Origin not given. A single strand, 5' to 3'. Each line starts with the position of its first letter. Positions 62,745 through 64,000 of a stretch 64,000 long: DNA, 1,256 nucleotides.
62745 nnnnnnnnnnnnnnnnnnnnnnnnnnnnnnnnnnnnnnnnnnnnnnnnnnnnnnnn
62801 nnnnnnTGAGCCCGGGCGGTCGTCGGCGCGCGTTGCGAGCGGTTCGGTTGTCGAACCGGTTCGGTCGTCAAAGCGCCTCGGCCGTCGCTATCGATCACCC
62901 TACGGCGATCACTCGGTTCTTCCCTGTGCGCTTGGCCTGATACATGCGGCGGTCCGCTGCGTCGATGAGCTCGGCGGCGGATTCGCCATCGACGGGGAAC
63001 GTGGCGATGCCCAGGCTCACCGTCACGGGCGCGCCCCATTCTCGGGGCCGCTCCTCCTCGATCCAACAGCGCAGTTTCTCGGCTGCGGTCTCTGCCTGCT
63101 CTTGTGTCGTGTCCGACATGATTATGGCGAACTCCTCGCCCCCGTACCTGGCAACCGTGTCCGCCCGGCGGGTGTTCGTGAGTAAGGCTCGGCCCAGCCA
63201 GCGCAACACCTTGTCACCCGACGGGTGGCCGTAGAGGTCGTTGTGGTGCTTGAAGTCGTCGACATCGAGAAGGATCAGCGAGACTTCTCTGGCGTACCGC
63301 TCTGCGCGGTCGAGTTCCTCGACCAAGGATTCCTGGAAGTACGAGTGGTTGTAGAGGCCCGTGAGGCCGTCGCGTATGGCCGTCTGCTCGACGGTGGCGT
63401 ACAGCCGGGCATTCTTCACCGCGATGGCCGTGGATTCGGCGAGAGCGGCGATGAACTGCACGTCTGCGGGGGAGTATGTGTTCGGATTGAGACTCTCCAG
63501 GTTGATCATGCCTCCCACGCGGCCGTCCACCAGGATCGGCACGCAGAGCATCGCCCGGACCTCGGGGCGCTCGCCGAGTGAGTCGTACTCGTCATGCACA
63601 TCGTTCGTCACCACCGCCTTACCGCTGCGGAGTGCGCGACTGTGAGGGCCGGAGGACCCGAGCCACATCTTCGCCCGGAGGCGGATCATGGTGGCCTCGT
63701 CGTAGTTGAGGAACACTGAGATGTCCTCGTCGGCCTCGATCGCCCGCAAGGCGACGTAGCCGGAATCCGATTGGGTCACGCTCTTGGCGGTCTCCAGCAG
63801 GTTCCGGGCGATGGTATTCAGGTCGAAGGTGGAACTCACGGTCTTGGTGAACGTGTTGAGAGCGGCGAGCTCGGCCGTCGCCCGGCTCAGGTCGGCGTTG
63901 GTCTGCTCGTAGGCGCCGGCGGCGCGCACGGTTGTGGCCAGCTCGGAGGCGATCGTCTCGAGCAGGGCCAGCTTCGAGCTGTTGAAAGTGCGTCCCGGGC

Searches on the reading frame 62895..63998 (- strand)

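Call 18: search_protein_families(library=pfam, proteins=[window:62895-63998:-], max_evalue=0.00001)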
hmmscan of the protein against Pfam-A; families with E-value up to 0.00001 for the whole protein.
window:62895-63998:- (367 aa): 4 families
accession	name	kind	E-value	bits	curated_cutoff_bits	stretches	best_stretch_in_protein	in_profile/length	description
PF00990.26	GGDEF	-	4.7e-45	153.7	23.8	1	207-362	1-161/161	Diguanylate cyclase, GGDEF domain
PF13185.12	GAF_2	-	3.9e-20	72.9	28.6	1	59-194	3-135/136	GAF domain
PF01590.32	GAF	-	6.6e-16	59.5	22.4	1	59-194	1-133/133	GAF domain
PF13492.12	GAF_3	-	2e-07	31.9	27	1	121-196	59-129/129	GAF domain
